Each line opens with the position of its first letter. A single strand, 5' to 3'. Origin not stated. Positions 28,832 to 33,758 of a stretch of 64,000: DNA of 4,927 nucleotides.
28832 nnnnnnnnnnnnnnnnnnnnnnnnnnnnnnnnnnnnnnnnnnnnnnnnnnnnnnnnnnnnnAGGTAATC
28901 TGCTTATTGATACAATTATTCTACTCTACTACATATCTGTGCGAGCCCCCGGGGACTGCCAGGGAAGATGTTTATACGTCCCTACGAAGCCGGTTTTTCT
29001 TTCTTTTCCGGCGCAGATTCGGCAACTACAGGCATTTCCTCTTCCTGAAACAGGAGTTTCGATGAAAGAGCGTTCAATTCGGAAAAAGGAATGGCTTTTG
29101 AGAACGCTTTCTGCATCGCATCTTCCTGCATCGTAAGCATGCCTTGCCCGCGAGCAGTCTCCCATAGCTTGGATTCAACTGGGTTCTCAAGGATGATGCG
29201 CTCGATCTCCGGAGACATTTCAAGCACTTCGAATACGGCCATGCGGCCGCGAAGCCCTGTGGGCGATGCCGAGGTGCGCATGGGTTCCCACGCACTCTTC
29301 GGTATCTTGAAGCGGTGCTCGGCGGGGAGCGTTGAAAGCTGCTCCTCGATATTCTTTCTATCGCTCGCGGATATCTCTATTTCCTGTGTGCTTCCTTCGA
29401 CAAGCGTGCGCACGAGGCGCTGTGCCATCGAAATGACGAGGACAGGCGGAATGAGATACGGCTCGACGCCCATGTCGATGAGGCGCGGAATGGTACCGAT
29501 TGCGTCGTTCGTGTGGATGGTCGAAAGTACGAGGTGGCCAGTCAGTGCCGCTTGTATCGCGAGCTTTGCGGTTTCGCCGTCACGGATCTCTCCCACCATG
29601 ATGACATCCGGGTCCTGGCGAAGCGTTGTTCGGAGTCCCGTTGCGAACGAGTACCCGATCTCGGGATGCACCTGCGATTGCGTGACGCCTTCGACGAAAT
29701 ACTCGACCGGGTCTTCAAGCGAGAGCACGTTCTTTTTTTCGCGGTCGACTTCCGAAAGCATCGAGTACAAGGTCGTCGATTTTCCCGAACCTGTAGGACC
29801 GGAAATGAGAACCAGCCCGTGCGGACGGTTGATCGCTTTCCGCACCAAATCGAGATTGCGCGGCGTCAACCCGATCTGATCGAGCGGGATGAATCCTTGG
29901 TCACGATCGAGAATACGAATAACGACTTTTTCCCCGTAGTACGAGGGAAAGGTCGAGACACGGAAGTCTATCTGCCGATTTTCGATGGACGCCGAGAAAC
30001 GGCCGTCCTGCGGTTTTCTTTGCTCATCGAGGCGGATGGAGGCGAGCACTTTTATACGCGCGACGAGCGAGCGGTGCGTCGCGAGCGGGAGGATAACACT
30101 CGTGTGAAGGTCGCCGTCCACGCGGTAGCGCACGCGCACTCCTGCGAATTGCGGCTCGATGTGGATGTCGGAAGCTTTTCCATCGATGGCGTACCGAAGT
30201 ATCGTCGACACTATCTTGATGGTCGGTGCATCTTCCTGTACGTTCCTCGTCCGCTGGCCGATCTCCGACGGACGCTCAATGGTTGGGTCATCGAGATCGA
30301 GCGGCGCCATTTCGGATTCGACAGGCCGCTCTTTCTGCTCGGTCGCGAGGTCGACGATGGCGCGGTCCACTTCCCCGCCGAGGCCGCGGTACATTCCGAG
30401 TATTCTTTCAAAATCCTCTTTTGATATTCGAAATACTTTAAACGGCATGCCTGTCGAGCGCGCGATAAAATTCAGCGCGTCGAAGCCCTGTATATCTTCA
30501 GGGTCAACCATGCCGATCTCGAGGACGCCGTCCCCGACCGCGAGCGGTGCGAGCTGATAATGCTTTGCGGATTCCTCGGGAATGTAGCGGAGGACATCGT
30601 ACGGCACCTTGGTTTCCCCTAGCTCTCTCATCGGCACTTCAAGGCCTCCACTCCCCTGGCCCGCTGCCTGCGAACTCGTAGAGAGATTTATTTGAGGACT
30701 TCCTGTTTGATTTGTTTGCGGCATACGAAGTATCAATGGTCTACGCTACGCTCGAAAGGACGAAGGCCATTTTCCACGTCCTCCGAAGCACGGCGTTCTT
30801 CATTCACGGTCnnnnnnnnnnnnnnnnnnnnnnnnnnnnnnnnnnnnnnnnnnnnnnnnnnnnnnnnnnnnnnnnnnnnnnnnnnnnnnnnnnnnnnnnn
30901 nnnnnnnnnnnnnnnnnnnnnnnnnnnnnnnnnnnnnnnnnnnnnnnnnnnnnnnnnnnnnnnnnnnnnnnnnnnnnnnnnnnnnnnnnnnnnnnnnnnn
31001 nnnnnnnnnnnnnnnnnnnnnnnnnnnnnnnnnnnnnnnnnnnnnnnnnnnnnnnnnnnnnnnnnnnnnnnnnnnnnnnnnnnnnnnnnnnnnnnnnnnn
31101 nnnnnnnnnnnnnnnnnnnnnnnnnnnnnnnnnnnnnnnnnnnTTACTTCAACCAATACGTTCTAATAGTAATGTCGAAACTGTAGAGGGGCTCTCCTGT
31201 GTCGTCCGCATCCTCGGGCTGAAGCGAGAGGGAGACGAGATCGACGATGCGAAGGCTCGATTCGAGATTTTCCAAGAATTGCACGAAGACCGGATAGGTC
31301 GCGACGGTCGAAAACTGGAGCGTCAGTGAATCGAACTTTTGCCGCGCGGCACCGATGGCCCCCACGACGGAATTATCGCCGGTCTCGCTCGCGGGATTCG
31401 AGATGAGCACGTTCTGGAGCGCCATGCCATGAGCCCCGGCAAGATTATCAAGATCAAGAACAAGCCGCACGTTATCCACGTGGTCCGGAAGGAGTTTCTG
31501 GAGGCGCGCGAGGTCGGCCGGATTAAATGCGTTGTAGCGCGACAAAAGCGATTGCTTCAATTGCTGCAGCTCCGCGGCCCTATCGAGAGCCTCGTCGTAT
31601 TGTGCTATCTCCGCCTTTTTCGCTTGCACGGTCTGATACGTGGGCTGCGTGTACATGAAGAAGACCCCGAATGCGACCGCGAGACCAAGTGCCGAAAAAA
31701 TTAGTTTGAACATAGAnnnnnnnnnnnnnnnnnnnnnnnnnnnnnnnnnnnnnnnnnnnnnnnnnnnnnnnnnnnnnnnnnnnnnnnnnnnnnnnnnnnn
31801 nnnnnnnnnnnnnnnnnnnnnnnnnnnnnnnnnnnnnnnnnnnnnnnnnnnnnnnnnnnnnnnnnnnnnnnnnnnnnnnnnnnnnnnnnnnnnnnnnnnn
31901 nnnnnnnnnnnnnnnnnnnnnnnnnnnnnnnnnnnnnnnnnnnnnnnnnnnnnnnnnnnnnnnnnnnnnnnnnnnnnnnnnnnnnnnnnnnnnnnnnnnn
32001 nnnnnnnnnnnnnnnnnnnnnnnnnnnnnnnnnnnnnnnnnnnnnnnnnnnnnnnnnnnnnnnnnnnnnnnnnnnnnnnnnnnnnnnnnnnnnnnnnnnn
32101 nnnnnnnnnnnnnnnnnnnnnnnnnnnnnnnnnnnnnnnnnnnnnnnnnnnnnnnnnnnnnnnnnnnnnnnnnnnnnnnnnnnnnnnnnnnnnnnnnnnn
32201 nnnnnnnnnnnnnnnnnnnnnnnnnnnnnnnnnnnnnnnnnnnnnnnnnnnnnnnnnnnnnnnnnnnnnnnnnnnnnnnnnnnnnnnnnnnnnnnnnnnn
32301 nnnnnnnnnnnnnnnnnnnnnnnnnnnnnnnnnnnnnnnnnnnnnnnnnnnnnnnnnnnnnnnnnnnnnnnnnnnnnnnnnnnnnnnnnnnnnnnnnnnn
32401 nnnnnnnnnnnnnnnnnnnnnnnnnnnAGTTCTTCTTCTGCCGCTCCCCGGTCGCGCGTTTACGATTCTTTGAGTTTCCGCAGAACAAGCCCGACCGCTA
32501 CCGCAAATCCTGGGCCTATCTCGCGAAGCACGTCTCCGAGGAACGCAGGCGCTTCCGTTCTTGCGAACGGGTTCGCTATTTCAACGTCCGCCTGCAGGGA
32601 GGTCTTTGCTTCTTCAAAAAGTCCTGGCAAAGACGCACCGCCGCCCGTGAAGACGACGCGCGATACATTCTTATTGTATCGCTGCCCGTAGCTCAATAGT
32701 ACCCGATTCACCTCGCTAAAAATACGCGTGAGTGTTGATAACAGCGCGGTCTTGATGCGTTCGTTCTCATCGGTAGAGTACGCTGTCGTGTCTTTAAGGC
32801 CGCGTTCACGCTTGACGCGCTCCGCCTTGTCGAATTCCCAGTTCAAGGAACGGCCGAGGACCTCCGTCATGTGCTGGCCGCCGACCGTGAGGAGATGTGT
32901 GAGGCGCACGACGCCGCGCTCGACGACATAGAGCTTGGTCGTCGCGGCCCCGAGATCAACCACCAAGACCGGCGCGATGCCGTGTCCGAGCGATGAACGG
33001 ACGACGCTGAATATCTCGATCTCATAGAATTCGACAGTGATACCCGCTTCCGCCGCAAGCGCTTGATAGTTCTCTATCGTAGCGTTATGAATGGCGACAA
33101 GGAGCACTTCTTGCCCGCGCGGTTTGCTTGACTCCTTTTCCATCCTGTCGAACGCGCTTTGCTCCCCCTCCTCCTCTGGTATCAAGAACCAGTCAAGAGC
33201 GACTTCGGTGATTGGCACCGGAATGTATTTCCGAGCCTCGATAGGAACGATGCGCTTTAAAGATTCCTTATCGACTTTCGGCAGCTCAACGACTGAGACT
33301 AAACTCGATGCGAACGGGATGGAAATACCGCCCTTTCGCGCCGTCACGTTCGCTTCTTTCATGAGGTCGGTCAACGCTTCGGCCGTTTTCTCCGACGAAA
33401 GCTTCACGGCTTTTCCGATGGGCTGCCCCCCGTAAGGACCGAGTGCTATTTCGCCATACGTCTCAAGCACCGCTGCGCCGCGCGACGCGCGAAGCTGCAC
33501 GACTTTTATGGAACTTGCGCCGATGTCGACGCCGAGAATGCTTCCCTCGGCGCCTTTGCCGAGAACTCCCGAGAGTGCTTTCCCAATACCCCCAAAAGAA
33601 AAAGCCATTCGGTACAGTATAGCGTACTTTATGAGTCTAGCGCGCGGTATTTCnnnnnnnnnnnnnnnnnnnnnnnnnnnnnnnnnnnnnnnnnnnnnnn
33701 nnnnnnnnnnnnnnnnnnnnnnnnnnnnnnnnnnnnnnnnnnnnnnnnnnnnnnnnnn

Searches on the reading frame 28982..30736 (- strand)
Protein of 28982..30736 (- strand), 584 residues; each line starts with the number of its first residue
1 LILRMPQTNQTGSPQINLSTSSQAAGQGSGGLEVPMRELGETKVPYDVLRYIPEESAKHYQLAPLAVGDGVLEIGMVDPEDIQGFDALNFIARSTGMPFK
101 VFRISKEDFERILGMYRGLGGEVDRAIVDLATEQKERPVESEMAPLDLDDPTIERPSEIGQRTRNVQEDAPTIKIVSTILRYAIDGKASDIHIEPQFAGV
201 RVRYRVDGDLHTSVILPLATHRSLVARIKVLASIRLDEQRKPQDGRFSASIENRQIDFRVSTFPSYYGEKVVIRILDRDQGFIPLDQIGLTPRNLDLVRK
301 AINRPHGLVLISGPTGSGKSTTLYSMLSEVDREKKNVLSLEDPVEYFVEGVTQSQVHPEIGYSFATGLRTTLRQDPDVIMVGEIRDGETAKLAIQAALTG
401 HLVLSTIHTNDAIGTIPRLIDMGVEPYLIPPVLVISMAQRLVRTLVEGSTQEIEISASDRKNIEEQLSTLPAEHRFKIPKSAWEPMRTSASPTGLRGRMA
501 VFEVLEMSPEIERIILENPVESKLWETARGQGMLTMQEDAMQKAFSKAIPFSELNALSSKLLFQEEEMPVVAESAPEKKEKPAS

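Call 19: search_protein_families(library=pfam, proteins=[window:28982-30736:-], max_evalue=0.001)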
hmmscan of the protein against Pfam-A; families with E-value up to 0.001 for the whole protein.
window:28982-30736:- (584 aa): 4 families
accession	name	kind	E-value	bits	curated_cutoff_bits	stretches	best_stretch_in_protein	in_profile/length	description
PF00437.27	T2SSE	-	8e-112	374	24.9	1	167-553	3-367/370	Type II/IV secretion system protein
PF05157.20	MshEN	-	3.1e-11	43.5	23.1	1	33-119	2-86/90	MshEN domain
PF13191.12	AAA_16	-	0.0003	21.8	32.6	1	301-358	20-80/167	AAA ATPase domain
PF25199.1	nSTAND_NTPase5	-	0.00036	20.8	34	0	301-344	36-80/145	Novel STAND NTPase 5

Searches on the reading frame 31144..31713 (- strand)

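Call 19: search_protein_families(library=pfam, proteins=[window:31144-31713:-], max_evalue=0.001)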
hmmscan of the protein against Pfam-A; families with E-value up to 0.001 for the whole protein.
window:31144-31713:- (189 aa): 1 family
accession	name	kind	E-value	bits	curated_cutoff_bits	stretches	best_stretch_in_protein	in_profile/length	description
PF04350.18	PilO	-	6.3e-06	26.8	22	0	131-187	88-142/145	Pilus assembly protein, PilO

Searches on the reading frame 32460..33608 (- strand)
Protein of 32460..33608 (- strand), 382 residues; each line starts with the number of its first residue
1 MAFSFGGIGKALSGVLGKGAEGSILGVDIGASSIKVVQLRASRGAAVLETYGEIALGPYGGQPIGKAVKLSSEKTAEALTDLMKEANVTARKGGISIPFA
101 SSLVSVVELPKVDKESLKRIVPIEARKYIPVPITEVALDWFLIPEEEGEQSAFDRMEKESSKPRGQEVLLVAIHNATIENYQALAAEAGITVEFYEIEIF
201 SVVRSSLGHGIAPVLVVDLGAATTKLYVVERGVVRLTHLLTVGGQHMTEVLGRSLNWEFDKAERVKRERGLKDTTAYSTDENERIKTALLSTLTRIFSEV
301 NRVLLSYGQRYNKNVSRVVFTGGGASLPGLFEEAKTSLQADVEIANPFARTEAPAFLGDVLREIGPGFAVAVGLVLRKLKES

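Call 19: search_protein_families(library=pfam, proteins=[window:32460-33608:-], max_evalue=0.001)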
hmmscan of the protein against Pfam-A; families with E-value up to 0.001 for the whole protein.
window:32460-33608:- (382 aa): 3 families
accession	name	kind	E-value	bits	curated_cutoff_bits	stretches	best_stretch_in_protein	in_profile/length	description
PF11104.14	PilM_2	-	2.1e-36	126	27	1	26-378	1-339/340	Type IV pilus assembly protein PilM;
PF14450.12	FtsA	-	1.6e-17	64.5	31.8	1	216-357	2-114/127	Cell division protein FtsA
PF06723.19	MreB_Mbl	-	1.9e-05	24.2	27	0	282-346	239-305/327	MreB/Mbl protein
